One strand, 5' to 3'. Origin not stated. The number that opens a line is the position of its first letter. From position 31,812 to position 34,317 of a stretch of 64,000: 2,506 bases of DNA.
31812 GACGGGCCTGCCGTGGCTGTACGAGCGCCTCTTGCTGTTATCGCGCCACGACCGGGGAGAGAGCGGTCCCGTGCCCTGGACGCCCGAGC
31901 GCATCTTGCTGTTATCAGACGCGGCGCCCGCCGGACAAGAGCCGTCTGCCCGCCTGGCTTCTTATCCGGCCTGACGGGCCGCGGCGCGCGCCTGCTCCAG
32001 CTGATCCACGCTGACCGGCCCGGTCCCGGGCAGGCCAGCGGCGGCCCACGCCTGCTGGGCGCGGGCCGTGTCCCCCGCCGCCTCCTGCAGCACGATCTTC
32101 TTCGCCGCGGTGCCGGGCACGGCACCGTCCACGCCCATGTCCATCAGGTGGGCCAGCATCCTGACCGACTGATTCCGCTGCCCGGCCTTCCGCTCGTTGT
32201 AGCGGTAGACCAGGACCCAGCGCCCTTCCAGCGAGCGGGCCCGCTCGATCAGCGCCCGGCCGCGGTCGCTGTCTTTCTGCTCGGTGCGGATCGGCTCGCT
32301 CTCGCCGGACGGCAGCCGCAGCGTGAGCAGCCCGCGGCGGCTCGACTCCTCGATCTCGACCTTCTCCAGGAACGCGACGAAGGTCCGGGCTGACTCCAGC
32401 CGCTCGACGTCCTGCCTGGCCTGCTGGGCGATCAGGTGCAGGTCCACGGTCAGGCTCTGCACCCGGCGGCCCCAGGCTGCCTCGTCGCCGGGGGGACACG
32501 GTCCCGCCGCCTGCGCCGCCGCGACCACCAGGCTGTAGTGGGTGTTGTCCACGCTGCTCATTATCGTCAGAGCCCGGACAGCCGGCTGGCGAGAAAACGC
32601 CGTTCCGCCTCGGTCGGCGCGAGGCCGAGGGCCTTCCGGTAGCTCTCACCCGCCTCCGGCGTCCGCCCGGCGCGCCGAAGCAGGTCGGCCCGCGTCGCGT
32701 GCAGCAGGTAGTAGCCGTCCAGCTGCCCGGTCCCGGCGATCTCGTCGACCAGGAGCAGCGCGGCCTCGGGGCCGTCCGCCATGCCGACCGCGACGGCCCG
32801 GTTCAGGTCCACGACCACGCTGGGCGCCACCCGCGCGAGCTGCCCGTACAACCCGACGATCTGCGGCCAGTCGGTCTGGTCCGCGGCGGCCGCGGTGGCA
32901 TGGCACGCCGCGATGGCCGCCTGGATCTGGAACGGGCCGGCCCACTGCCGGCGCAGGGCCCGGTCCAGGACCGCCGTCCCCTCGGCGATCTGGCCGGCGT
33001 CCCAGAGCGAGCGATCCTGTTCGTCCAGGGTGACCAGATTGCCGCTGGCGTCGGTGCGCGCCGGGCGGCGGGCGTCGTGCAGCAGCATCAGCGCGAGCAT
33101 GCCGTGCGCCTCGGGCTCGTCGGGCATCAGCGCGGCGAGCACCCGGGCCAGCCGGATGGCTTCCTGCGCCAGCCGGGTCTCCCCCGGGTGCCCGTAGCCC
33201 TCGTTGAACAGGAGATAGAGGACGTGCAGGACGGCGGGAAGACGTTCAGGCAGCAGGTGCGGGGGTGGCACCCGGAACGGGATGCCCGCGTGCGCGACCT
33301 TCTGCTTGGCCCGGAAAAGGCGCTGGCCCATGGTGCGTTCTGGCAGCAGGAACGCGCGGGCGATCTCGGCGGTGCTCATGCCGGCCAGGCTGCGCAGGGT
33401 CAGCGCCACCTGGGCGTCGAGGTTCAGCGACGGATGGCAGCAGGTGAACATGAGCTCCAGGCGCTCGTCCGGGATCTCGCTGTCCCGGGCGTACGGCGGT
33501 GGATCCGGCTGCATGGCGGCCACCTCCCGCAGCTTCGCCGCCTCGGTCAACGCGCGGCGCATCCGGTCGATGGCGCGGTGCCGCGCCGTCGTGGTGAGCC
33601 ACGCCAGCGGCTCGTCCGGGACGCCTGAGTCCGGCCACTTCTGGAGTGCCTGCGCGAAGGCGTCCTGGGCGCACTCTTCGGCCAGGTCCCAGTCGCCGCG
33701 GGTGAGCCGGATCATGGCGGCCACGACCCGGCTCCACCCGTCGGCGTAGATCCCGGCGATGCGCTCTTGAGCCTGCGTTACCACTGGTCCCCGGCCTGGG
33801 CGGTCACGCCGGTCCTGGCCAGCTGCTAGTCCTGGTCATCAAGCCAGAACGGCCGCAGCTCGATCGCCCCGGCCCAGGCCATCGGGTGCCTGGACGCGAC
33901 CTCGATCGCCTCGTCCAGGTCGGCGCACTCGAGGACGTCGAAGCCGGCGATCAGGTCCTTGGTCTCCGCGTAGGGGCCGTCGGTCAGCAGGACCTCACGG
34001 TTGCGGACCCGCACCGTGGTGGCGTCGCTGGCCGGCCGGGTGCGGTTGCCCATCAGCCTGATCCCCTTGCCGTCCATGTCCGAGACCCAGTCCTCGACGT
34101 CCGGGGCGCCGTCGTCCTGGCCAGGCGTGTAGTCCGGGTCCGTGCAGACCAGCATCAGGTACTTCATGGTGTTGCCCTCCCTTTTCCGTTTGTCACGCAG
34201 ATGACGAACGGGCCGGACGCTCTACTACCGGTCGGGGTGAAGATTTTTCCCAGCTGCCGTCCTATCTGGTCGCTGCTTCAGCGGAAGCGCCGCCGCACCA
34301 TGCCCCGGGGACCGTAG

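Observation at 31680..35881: Perfect 21-bp direct repeat brackets a 4-kb four-gene module beside a truncated integrase-like gene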

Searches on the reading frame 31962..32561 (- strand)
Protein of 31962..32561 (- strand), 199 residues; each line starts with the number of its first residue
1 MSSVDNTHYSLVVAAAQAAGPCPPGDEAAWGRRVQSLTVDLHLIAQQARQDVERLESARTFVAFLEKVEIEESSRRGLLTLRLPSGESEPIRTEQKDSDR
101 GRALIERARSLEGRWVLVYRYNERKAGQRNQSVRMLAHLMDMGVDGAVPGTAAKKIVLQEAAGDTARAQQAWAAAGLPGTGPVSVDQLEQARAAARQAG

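Call 7: search_protein_families(library=pfam, proteins=[window:31962-32561:-], max_evalue=0.01)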
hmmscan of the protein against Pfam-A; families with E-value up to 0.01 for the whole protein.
window:31962-32561:- (199 aa): 0 families

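Call 11: search_protein_families(library=ncbifam, proteins=[window:31962-32561:-], max_evalue=0.01)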
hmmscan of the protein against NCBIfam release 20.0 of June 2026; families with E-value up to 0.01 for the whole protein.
window:31962-32561:- (199 aa): 0 families

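Call 30: find_homologous_proteins(query=window:31962-32561:-)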
Query window:31962-32561:- (199 aa): 560 proteins with E <= 0.001 among 4202 candidates; the best 120 are listed.
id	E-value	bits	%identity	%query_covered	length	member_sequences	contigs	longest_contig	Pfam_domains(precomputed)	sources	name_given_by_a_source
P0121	9.2e-120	415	98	100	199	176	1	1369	-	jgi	jgi:hypothetical protein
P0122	4.0e-112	390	89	100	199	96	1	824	-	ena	-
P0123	6.3e-112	390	94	95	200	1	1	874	-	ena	-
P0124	6.3e-111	386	89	100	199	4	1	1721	-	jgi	-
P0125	9.1e-110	383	88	95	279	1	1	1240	-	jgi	jgi:hypothetical protein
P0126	3.1e-109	381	87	100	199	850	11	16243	-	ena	-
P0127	1.4e-108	379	88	99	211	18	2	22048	-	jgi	jgi:hypothetical protein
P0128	1.5e-108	379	87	100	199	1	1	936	-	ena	-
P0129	3.0e-108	378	88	100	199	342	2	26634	-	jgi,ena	-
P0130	3.3e-108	377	87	94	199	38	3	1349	-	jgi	jgi:hypothetical protein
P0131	3.5e-108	377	87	94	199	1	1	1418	-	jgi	jgi:hypothetical protein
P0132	4.4e-108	377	86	100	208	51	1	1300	-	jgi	jgi:hypothetical protein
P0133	5.8e-108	377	86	95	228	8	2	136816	-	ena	-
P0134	1.1e-107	376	86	100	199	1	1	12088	-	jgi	-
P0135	1.1e-107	376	86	100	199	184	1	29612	-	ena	-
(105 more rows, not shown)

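Call 31: search_protein_families(library=padloc, proteins=[window:31962-32561:-], max_evalue=0.01)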
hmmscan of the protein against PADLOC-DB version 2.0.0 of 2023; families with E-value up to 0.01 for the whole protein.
window:31962-32561:- (199 aa): 0 families

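Call 32: search_protein_families(library=pfam, proteins=[window:31962-32561:-], max_evalue=10)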
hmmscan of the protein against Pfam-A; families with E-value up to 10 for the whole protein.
window:31962-32561:- (199 aa): 1 family
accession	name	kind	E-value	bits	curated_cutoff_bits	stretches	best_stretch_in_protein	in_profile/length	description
PF14789.11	THDPS_M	-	0.52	10.9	25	1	180-199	9-28/41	Tetrahydrodipicolinate N-succinyltransferase middle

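Call 45: predict_structure(alignment_id=A5)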
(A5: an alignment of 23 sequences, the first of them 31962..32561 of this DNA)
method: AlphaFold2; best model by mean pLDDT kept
length: 199 residues; sequences in the alignment: 23
mean_pLDDT: 62.4   pTM: 0.39
mean pLDDT of the five models: 62.4, 61.4, 61.3, 60.9, 58.9
residues with pLDDT >= 90: 4; 70-90: 60; 50-70: 92; < 50: 43
segments of 3 or more residues with pLDDT < 50: 1-6, 50-61, 122-133, 136-147
pLDDT, mean of each block of 10 residues (from residue 1): 44 63 61 64 54 43 59 74 69 72 73 61 46 49 46 63 84 83 67 75
secondary structure, 60 per line:
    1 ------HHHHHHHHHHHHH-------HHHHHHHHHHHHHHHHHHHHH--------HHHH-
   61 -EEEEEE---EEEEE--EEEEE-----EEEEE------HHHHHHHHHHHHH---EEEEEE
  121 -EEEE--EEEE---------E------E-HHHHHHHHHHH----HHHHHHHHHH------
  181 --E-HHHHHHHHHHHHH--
elements in order: H7-19 H27-47 H56-59 E62-67 E71-75 E78-82 E88-92 H99-111 E115-120 E122-125 E128-131 H150-160 H165-174 H185-197

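Call 51: fold_search(model_id=the predicted structure, library=pdb)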
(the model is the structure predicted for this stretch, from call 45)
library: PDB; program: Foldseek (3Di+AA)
matches with E <= 10: 540; with E <= 0.001: 0
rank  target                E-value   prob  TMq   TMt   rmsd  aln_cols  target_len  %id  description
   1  2wv6_F                1.4e-01  0.85  0.27  0.47   6.5        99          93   12  Crystal structure of the cholera toxin-like B-subunit from Citrobacter freundii to 1.9 angstrom (released 2009-10-27)
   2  6aqh_A                1.8e-01  0.21  0.18  0.10  12.5       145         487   12  Crystal Structure of Lysyl-tRNA Synthetase from Mycobacterium thermoresistibile complexed with L-lysine and Cladospori (released 2017-08-30)
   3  6aqg_D                2.2e-01  0.15  0.17  0.09  12.1       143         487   14  Crystal Structure of Lysyl-tRNA Synthetase from Mycobacterium ulcerans complexed with L-lysine and Cladosporin (released 2017-08-30)
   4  6aqh_D                3.0e-01  0.13  0.17  0.09  12.6       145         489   12  Crystal Structure of Lysyl-tRNA Synthetase from Mycobacterium thermoresistibile complexed with L-lysine and Cladospori (released 2017-08-30)
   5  1p8l                  3.1e-01  0.28  0.16  0.13   7.7        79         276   14  New Crystal Structure of Chlorella Virus DNA Ligase-Adenylate (released 2003-08-26)
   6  6aqg_A                3.5e-01  0.11  0.16  0.09  12.7       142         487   14  Crystal Structure of Lysyl-tRNA Synthetase from Mycobacterium ulcerans complexed with L-lysine and Cladosporin (released 2017-08-30)
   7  9uf8_F                4.4e-01  0.10  0.14  0.09  14.1       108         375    8  The cryo-EM structure of 26S proteasome-Midnolin complex in the MA state (released 2025-09-10)
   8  6aqg_C                4.4e-01  0.09  0.16  0.09  13.3       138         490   17  Crystal Structure of Lysyl-tRNA Synthetase from Mycobacterium ulcerans complexed with L-lysine and Cladosporin (released 2017-08-30)
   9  5vl1_D                4.6e-01  0.10  0.16  0.09  12.5       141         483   16  Crystal Structure of Lysyl-tRNA Synthetase from Mycobacterium ulcerans complexed with L-lysine (released 2017-05-10)
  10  5vl1_A                4.9e-01  0.09  0.16  0.09  12.1       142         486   15  Crystal Structure of Lysyl-tRNA Synthetase from Mycobacterium ulcerans complexed with L-lysine (released 2017-05-10)
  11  4d05_A                5.2e-01  0.14  0.16  0.13   7.7        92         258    9  Structure and activity of a minimal-type ATP-dependent DNA ligase from a psychrotolerant bacterium (released 2014-11-12)
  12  2o2l_D                5.5e-01  0.57  0.27  0.45   6.5       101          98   10  Crystal structure of human heat-labile enterotoxin in complex with a blood group A antigen analog (released 2007-08-14)
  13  8k0g_F                5.5e-01  0.08  0.17  0.11  18.8       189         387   12  Cryo-EM structure of human 26S RP (Ed state) bound to K11/K48-branched ubiquitin (Ub) chain composed of four Ub. (released 2025-01-22)
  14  1xtd                  5.8e-01  0.15  0.16  0.19   6.1        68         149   22  Structural Analysis of Leishmania mexicana eukaryotic initiation factor 5a (released 2004-10-26)
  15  5vl1_C                5.8e-01  0.09  0.17  0.09  12.5       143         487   15  Crystal Structure of Lysyl-tRNA Synthetase from Mycobacterium ulcerans complexed with L-lysine (released 2017-05-10)
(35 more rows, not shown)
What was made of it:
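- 31962..32561 (-): p199, a very conserved 199-aa protein with no family assignment. The model shows helices plus an OB-like barrel. It is a co-resident partner of int-like. Model and OB-type hits in calls 45, 51.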

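Call 56: search_dna_similar(query=window:31962-32561:-, collection=plasmids, mode=protein, max_rows=40)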
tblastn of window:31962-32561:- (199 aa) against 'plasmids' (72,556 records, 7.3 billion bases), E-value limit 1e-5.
Records with a match: 44; places in all: 49; records where one place covers at least 80% of the query: 39.
Best place of each record, by identity: 60-80% 33; <60% 11.
By first word of the organism name: Streptomyces 44.
By predicted mobility (MOB-suite, as given by PLSDB): non-mobilizable 33; mobilizable 7; conjugative 4.
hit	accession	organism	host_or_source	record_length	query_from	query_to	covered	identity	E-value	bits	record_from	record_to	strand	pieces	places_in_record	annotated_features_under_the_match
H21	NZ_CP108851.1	Streptomyces sp. NBC_00842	-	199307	9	189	91%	74.6%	1e-71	242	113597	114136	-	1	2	hypothetical protein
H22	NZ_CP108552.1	Streptomyces sp. NBC_01208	-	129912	9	189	91%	74.6%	2e-71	241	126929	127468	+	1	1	hypothetical protein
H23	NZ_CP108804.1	Streptomyces sp. NBC_00873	-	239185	9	189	91%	74.6%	2e-70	238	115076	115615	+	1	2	hypothetical protein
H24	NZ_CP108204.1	Streptomyces sp. NBC_00111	-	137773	9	189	91%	74.0%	4e-71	240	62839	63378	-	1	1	hypothetical protein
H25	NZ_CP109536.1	Streptomyces sp. NBC_01401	-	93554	9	189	91%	74.0%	8e-71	239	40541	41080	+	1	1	hypothetical protein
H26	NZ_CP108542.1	Streptomyces sp. NBC_01213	-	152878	9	189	91%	74.0%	9e-71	239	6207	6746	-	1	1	hypothetical protein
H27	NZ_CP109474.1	Streptomyces sp. NBC_01460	-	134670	9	189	91%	74.0%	1e-70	239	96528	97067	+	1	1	hypothetical protein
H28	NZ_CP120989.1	Streptomyces sp. Alt2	-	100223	9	189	91%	73.5%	6e-71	240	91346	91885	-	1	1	hypothetical protein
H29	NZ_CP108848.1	Streptomyces sp. NBC_00846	-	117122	9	189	91%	73.5%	9e-70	236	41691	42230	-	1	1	hypothetical protein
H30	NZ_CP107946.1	Streptomyces sp. NBC_00390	-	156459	9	189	91%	72.9%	1e-69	236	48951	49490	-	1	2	hypothetical protein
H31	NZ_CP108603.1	Streptomyces sp. NBC_01175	-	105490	9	189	91%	72.9%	1e-69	236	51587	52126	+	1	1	hypothetical protein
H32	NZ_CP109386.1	Streptomyces sp. NBC_01544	-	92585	9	189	91%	72.9%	1e-69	236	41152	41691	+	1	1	hypothetical protein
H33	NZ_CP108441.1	Streptomyces sp. NBC_01278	-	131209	9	189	91%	72.9%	1e-68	233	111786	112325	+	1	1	hypothetical protein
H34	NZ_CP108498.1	Streptomyces sp. NBC_01240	-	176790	9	189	91%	72.9%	2e-68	233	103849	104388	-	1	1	hypothetical protein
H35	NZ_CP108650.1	Streptomyces sp. NBC_01108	-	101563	9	189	91%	72.9%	4e-68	232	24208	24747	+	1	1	hypothetical protein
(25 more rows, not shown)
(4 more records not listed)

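Call 57: get_annotated_region(hit=H35, flank=20000)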
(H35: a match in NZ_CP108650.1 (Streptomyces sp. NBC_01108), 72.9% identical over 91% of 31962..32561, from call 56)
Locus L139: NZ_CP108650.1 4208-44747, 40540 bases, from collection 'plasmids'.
description: Streptomyces sp. NBC_01108 plasmid unnamed1, complete sequence
organism: Streptomyces sp. NBC_01108 (NCBI taxid 2903751)
taxonomy: Bacteria; Actinomycetota; Actinomycetes; Kitasatosporales; Streptomycetaceae; Streptomyces; Streptomyces sp. NBC 01108
host: -; source: -; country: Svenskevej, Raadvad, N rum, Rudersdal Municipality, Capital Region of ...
typing (MOB-suite, as given by PLSDB): non-mobilizable
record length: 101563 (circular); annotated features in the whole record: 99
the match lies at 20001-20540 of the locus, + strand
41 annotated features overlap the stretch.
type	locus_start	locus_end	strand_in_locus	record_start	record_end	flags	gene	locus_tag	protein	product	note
CDS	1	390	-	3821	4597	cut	-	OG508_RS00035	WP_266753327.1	methyltransferase domain-containing protein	-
CDS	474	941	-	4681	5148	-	-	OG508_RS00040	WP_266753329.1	hypothetical protein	-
CDS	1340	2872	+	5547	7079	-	-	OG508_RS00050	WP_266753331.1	FAD-dependent monooxygenase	-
CDS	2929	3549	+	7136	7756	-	-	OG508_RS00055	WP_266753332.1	TetR/AcrR family transcriptional regulator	GO:0006355 - regulation of DNA-templated transcription [Evidence IEA]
CDS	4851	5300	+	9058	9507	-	-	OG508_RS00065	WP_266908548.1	hypothetical protein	-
CDS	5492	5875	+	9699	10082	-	-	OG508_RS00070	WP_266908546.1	hypothetical protein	-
CDS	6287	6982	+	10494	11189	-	-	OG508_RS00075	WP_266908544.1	HEAT repeat domain-containing protein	-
CDS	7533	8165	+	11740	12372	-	-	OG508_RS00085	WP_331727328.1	class I SAM-dependent methyltransferase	-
CDS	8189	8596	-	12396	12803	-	-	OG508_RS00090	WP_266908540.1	hypothetical protein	-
CDS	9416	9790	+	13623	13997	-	-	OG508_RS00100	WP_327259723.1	hypothetical protein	-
CDS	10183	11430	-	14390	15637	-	-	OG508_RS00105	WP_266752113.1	IS701 family transposase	-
CDS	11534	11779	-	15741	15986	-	-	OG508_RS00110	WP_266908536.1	hypothetical protein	-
CDS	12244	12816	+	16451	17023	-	-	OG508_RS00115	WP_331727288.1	hypothetical protein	-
CDS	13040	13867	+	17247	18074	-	-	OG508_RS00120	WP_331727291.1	recombinase family protein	GO:0006310 - DNA recombination [Evidence IEA]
CDS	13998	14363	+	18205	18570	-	-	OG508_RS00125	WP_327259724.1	VOC family protein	-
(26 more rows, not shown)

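Call 91: search_protein_families(library=phrogs, proteins=[window:31962-32561:-], max_evalue=0.1)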
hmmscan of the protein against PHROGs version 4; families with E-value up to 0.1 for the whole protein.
window:31962-32561:- (199 aa): 0 families

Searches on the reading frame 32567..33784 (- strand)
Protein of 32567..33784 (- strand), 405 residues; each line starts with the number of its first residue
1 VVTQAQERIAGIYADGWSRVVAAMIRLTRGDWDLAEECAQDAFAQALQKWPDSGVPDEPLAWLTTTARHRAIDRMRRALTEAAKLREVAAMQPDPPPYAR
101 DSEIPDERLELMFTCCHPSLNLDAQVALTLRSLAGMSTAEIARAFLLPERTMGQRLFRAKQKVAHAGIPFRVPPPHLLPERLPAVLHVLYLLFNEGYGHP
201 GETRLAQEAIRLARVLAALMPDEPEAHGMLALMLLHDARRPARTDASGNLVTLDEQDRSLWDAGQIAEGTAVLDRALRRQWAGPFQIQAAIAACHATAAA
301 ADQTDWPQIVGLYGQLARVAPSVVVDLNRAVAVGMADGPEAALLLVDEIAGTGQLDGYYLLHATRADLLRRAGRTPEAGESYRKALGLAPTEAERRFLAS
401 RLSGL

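Call 7: search_protein_families(library=pfam, proteins=[window:32567-33784:-], max_evalue=0.01)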
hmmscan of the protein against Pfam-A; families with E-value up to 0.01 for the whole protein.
window:32567-33784:- (405 aa): 6 families
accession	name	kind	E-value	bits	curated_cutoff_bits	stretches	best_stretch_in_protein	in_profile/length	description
PF20239.3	DUF6596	-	3.1e-36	124.2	27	1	181-276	1-101/102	Family of unknown function (DUF6596)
PF08281.18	Sigma70_r4_2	-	1.9e-10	40.7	25.7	1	112-162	3-53/54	Sigma-70, region 4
PF04542.20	Sigma70_r2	-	2.9e-10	40.2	24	1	20-78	9-68/71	Sigma-70 region 2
PF13424.12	TPR_12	-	0.00051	20.6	30.1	0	365-389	9-33/77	Tetratricopeptide repeat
PF07719.23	TPR_2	-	0.0013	19.2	27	0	361-391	3-33/34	Tetratricopeptide repeat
PF13428.12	TPR_14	-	0.0045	18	23.5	0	362-399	4-41/44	Tetratricopeptide repeat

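Call 11: search_protein_families(library=ncbifam, proteins=[window:32567-33784:-], max_evalue=0.01)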
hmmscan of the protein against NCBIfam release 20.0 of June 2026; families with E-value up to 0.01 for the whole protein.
window:32567-33784:- (405 aa): 32 families (the best 25 are shown)
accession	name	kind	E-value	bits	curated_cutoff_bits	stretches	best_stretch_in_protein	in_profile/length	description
TIGR02937.1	sigma70-ECF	superfamily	5.3e-13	48.9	42.9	1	19-164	13-162/165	sigma-70 family RNA polymerase sigma factor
TIGR02983.1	SigE-fam_strep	subfamily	6e-11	42.5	141.55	1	5-158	4-149/162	SigE family RNA polymerase sigma factor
NF058625.1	sigma_PG0214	equivalog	8.4e-09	35.4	130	1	30-164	26-158/170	GFO_1088 family ECF-type sigma factor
TIGR02985.1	Sig70_bacteroi1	subfamily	3.9e-08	33.7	126.4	1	12-163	6-158/162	RNA polymerase sigma-70 factor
NF009167.0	PRK12514.1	equivalog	1.1e-07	32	265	1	11-159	24-170/180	RNA polymerase sigma factor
TIGR02989.1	Sig-70_gvs1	subfamily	1.3e-07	31.7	124.55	1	20-163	13-154/158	RNA polymerase sigma-70 factor, Rhodopirellula/Verrucomicrobium family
NF009175.0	PRK12523.1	equivalog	1.6e-07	31.5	271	1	9-144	12-144/172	RNA polymerase sigma factor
NF007228.0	PRK09646.1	subfamily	1.7e-07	31.1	226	1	6-156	29-179/194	ECF RNA polymerase sigma factor SigK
NF007227.0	PRK09645.1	subfamily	4.8e-07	29.8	202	1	4-159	10-162/177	sigma-70 family RNA polymerase sigma factor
TIGR02950.1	SigM_subfam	subfamily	5.8e-07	29.5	147.95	1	19-163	12-154/159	RNA polymerase sigma factor, SigM family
NF008888.0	PRK11922.1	equivalog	4.4e-06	26.5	204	1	31-162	54-191/231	RNA polymerase sigma factor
NF009166.1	PRK12513.1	equivalog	7.3e-06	25.8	206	1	25-163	40-182/193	RNA polymerase sigma factor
NF009170.0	PRK12517.1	subfamily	9.7e-06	25.1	197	1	31-164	46-173/188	RNA polymerase sigma factor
NF008889.0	PRK11924.1-1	subfamily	1.1e-05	25.1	181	1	33-145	35-145/173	RNA polymerase sigma factor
NF009179.0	PRK12527.1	equivalog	1.4e-05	25.2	162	1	29-147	16-133/159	RNA polymerase sigma factor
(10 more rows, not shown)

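Call 31: search_protein_families(library=padloc, proteins=[window:32567-33784:-], max_evalue=0.01)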
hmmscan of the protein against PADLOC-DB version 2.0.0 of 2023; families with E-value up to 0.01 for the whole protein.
window:32567-33784:- (405 aa): 0 families

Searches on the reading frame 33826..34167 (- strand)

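Call 7: search_protein_families(library=pfam, proteins=[window:33826-34167:-], max_evalue=0.01)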
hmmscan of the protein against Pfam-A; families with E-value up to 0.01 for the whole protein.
window:33826-34167:- (113 aa): 1 family
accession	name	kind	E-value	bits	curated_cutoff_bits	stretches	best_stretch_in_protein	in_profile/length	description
PF03795.20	YCII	-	1e-12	48.8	24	1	1-106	1-90/95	YCII-related domain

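Call 11: search_protein_families(library=ncbifam, proteins=[window:33826-34167:-], max_evalue=0.01)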
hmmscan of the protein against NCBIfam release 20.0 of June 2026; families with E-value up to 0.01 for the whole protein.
window:33826-34167:- (113 aa): 0 families

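Call 31: search_protein_families(library=padloc, proteins=[window:33826-34167:-], max_evalue=0.01)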
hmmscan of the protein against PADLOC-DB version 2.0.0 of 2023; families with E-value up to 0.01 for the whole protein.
window:33826-34167:- (113 aa): 0 families
